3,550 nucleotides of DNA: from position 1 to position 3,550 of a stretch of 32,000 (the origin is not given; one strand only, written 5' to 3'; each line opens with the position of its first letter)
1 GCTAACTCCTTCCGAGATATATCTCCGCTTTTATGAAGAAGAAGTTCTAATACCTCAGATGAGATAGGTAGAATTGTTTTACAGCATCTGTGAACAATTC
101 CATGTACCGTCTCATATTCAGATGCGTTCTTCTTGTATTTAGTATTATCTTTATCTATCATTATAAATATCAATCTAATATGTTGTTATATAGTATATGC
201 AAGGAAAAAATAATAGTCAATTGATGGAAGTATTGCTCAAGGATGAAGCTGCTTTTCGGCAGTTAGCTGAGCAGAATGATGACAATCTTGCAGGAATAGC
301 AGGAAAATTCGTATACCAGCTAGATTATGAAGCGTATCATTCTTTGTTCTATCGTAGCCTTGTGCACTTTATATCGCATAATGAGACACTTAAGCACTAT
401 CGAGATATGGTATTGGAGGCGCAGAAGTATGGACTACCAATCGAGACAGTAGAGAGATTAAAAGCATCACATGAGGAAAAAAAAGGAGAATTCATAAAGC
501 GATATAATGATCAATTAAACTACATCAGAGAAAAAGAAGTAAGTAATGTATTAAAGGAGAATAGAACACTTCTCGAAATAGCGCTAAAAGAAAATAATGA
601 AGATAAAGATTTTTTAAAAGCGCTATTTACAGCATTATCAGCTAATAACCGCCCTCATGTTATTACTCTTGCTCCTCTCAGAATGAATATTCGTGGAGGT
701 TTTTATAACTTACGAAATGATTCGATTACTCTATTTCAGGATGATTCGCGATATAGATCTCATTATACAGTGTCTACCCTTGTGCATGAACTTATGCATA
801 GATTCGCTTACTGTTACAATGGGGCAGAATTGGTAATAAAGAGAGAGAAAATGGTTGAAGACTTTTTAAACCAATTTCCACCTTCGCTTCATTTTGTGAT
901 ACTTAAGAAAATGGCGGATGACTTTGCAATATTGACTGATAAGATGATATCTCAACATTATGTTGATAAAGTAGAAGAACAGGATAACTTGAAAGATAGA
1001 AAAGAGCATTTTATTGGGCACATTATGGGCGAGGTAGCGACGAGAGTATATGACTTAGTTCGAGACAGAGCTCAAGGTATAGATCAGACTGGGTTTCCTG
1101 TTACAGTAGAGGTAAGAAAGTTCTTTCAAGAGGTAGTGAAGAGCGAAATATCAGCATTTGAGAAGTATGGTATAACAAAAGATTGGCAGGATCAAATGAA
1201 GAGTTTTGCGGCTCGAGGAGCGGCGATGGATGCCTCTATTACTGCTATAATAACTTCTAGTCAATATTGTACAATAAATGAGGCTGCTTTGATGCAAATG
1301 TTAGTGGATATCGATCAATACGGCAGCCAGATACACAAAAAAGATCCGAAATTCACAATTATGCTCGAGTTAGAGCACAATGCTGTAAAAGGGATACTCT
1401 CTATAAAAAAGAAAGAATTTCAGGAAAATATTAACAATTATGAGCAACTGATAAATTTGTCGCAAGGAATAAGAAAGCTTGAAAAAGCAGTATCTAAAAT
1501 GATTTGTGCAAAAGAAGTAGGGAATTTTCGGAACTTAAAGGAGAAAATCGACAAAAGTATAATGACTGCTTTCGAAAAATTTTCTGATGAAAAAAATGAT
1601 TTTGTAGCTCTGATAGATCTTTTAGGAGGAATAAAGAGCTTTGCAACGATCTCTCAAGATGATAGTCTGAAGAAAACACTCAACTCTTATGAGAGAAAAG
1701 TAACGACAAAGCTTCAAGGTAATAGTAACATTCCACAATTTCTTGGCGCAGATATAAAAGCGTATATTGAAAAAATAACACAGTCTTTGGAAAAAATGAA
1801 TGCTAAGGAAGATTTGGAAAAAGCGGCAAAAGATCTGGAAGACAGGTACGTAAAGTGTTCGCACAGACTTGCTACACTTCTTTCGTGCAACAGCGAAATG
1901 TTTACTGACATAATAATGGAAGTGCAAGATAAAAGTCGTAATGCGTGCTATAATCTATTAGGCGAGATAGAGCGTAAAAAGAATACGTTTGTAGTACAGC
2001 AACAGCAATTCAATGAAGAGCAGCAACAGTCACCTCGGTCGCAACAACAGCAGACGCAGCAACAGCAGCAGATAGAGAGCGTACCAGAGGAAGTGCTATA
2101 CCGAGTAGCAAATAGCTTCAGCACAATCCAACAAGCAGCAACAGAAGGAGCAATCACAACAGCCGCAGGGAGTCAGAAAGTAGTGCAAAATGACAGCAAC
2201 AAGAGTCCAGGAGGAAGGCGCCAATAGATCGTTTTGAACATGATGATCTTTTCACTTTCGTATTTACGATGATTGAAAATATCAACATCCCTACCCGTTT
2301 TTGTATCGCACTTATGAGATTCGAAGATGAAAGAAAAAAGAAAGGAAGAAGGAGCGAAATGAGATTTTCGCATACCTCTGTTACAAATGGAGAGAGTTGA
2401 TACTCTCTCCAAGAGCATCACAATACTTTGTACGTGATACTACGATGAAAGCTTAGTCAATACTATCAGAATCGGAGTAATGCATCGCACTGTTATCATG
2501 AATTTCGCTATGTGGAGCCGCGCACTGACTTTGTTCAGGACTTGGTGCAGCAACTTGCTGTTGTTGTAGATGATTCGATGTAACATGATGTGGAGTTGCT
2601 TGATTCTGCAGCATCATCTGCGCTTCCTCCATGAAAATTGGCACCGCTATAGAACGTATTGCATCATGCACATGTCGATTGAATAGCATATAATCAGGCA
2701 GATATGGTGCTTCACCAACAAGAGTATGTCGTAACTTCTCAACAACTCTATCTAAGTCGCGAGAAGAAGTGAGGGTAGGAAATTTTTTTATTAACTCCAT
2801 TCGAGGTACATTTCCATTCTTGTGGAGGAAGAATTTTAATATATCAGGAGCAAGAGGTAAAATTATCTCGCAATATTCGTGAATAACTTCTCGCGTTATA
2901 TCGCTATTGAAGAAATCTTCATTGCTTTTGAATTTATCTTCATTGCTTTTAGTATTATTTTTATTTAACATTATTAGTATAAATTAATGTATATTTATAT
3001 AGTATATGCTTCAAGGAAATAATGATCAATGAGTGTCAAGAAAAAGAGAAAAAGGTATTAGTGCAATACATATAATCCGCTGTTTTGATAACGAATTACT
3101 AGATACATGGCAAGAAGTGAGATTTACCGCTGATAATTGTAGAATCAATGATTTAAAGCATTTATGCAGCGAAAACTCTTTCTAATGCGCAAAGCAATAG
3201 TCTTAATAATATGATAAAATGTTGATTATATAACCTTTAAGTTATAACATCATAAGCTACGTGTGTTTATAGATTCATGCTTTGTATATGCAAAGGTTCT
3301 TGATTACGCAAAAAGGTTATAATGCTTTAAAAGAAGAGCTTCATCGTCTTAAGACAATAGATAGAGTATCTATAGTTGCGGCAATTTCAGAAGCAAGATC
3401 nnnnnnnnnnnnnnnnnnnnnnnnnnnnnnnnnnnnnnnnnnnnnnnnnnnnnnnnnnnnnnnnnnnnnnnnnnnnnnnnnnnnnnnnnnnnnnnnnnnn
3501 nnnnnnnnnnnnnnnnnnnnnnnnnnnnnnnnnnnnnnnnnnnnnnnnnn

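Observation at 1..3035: Duplicated head-to-head module: small wHTH-like gene + 35-bp spacer + large HExxH gene, with the second copy keeping only 8 codons of the large gene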

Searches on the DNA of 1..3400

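Call 26: search_rna_families(source=window, start=1, end=3400, threshold=evalue, max_evalue=1)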
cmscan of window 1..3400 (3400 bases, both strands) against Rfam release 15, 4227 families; matches with E-value up to 1: 0.
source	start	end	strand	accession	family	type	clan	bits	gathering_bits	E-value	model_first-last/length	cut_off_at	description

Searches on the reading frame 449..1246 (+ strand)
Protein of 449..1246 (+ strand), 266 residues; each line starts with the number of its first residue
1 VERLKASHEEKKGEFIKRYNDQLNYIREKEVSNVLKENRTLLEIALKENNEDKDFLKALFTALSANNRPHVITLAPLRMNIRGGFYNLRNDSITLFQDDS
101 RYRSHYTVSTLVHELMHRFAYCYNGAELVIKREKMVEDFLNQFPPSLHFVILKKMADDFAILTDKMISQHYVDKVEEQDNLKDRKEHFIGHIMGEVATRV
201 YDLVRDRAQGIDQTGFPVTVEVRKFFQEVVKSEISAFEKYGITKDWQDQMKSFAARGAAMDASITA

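Call 45: search_solved_structures(query=A5, max_evalue=10, show_alignments=3)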
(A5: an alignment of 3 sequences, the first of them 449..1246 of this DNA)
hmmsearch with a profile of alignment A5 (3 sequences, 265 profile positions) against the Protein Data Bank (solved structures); distinct sequences matched with E-value up to 10: 5.
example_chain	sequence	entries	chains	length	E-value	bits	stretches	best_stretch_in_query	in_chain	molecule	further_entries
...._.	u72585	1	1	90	0.061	15.9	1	197-260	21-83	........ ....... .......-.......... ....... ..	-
2cpt_A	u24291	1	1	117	0.13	14.9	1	197-260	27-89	Vacuolar sorting protein 4b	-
2jqh_A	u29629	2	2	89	0.16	14.5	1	197-260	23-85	Vacuolar protein sorting-associating protein 4B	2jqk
7l9x_A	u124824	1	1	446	1.8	11.1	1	197-260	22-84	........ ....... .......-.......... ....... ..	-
2zam_A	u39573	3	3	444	4.6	9.7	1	197-258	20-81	Vacuolar protein sorting-associating protein 4B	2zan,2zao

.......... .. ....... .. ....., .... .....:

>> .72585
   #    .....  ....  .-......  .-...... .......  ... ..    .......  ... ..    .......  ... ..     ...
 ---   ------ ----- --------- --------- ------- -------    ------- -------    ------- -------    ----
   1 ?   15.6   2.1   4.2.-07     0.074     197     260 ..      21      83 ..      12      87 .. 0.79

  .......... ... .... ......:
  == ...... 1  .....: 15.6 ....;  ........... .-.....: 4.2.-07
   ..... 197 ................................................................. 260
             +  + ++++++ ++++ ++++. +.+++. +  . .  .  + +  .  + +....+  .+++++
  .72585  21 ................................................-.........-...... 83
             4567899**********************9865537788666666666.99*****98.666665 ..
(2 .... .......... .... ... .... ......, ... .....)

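Call 48: predict_structure(alignment_id=A5)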
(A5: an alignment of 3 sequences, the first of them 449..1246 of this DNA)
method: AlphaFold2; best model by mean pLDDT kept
length: 266 residues; sequences in the alignment: 3
mean_pLDDT: 44.0   pTM: 0.41
mean pLDDT of the five models: 44.0, 43.5, 42.8, 40.5, 38.3
residues with pLDDT >= 90: 0; 70-90: 0; 50-70: 69; < 50: 197
segments of 3 or more residues with pLDDT < 50: 1-20, 22-92, 94-109, 123-127, 161-168, 181-183, 197-247, 249-266
pLDDT, mean of each block of 10 residues (from residue 1): 34 41 43 40 43 44 38 38 41 41 41 53 47 63 58 59 46 52 53 50 36 30 39 42 43 38 30
secondary structure, 60 per line:
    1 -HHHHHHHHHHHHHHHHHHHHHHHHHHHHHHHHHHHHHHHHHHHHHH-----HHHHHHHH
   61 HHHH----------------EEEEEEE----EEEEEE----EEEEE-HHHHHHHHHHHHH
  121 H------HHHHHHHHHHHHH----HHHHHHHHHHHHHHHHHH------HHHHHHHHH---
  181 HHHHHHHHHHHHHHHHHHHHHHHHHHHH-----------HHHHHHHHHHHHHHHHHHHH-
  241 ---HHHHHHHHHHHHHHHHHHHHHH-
elements in order: H2-47 H53-64 E81-87 E92-97 E102-106 H108-121 H128-140 H145-162 H169-177 H181-208 H220-239 H244-265

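Call 49: find_homologous_proteins(query=A5, max_evalue=0.1)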
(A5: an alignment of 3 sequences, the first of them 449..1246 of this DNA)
Query A5 (3 sequences) (266 aa, profile of the alignment): 1 proteins with E <= 0.1 among 3790 candidates.
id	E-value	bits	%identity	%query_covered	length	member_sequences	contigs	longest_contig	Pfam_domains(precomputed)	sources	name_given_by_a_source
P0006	3.4e-74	268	33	52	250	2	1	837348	-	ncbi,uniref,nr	ncbi:hypothetical protein [Candidatus Fokinia solitaria]|uniref:hypothetical protein n=1 Tax=Candida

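Call 55: fold_search(model_id=the predicted structure, library=pdb)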
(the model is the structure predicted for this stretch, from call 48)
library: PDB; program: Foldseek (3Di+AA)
matches with E <= 10: 446; with E <= 0.001: 0
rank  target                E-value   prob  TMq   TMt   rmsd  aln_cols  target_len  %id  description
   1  7msn_A                1.2e-01  0.25  0.16  0.11  20.7       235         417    7  SunS glycosin S-glycosyltransferase (released 2022-04-13)
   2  9k84_A                2.1e-01  0.41  0.19  0.23  12.3       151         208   17  Cryo-EM structure of designed zinc-induced filament Fiber-n6-Zn1-HEHE-44 (released 2025-10-29)
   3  6e9y_A                2.7e-01  0.15  0.17  0.18  16.3       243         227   14  DHF38 filament (released 2018-11-21)
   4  7msn_B                3.3e-01  0.15  0.15  0.11  20.7       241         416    8  SunS glycosin S-glycosyltransferase (released 2022-04-13)
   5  8fbk                  4.6e-01  0.20  0.19  0.22  17.8       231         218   11  Improving the secretion of designed protein assemblies through negative design of cryptic transmembrane domains (released 2023-03-22)
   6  8e12_A                4.6e-01  0.16  0.17  0.24  15.6       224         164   12  Homotrimeric variant of tcTRP9, BGL14 (released 2023-04-12)
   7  6rxt_UM               4.8e-01  0.11  0.15  0.06  19.7       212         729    9  Cryo-EM structure of the 90S pre-ribosome (Kre33-Noc4) from Chaetomium thermophilum, state A (released 2019-08-14)
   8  6rxt_UL               6.0e-01  0.16  0.18  0.08  24.9       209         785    9  Cryo-EM structure of the 90S pre-ribosome (Kre33-Noc4) from Chaetomium thermophilum, state A (released 2019-08-14)
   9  8g9k_B                7.8e-01  0.18  0.22  0.27  14.9       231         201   12  Geometrically programmable nanomaterial construction using regularized protein building blocks (released 2024-03-13)
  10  8e12_B                8.7e-01  0.12  0.16  0.24  16.1       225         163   12  Homotrimeric variant of tcTRP9, BGL14 (released 2023-04-12)
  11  7v1l_B                8.7e-01  0.06  0.11  0.12  20.7       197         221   13  Structure of sNASP core in complex with H3 alpha3 helix peptide (released 2022-04-20)
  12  6awl_A                9.2e-01  0.11  0.16  0.18  14.1       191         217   14  Crystal structure of human Coq9 (released 2019-02-06)
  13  6xr2_E                9.2e-01  0.08  0.13  0.20  17.5       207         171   14  Computationally designed right-handed alpha/alpha homotrimeric toroid with 3 repeats per subunit (released 2021-07-14)
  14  4tql_B                9.7e-01  0.07  0.13  0.14  34.9       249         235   10  Computationally designed three helix bundle (released 2014-10-15)
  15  8g9j                  1.0e+00  0.09  0.17  0.20  15.2       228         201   12  Geometrically programmable nanomaterial construction using regularized protein building blocks (released 2024-03-13)
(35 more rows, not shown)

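Call 61: search_protein_families(library=pfam, alignment_id=A5, max_evalue=10)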
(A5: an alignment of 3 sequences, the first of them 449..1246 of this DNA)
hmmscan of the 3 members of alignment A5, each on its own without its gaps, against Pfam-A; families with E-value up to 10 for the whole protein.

A. member 1, window:449-1246:+ (266 aa): 3 families
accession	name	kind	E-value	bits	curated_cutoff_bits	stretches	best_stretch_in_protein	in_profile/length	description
PF10263.15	SprT-like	-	0.005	17.1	25.6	1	68-125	18-79/108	SprT-like family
PF09768.15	Peptidase_M76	-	0.01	16.1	25.2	1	49-123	13-84/170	Peptidase M76 family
PF07531.19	TAFH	-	0.039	14.4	27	1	23-73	12-62/90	NHR1 homology to TAF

B. families by the number of members that match (of 3 scanned): 5 families
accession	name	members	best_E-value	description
PF00611.28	FCH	1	0.00094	Fes/CIP4, and EFC/F-BAR homology domain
PF10263.15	SprT-like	1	0.005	SprT-like family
PF09768.15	Peptidase_M76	1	0.01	Peptidase M76 family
PF08702.15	Fib_alpha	1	0.013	Fibrinogen alpha/beta chain family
PF07531.19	TAFH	1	0.039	NHR1 homology to TAF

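Call 65: find_related_loci(query=A5, collection=metagenome_contigs, flank=10000)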
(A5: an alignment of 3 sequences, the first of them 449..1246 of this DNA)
Query A5 (266 aa) in metagenome_contigs; peptide patterns used: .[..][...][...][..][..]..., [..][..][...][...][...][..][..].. (x = any residue, [..] = any of these).
600 stretches matched a pattern, but none encodes a relative of the query by tblastn (E <= 1e-3).

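Call 77: search_dna_similar(query=window:449-1246:+, collection=plasmids, mode=protein, max_evalue=0.01, max_rows=10)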
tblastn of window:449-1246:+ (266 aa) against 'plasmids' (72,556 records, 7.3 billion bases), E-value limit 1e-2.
No match.

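Call 78: search_dna_similar(query=window:449-1246:+, collection=phages, mode=protein, max_evalue=0.01, max_rows=10)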
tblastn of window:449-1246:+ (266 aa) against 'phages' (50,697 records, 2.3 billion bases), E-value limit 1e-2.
No match.

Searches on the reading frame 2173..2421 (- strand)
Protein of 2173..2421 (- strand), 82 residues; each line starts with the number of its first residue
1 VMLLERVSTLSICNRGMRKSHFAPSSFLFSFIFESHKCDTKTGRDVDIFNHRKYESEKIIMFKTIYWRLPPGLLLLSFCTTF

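Call 46: list_cluster_members(proteins=[window:2173-2421:-, window:2269-2400:+, window:2154-2288:-, window:2440-2586:-, window:3033-3185:+, window:3026-3148:-, window:90-224:+, window:3282-3755:+, window:2173-2373:-, window:2173-2418:-])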
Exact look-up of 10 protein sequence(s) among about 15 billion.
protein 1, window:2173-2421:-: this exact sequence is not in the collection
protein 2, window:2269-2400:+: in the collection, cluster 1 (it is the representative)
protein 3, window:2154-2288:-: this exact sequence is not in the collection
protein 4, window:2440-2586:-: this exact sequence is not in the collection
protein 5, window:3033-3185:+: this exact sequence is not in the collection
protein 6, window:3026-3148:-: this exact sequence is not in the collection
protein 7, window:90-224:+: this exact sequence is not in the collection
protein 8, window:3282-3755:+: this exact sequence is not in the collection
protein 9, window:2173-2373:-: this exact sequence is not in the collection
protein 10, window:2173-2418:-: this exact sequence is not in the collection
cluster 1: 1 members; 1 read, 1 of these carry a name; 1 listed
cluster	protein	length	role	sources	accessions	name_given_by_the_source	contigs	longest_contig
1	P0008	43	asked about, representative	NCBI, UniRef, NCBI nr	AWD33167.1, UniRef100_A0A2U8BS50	hypothetical protein Fsol_00369 [Candidatus Fokinia solitaria] | Uncharacterized protein n=1 Tax=Candidatus Fokinia solitaria TaxID=1802984 ...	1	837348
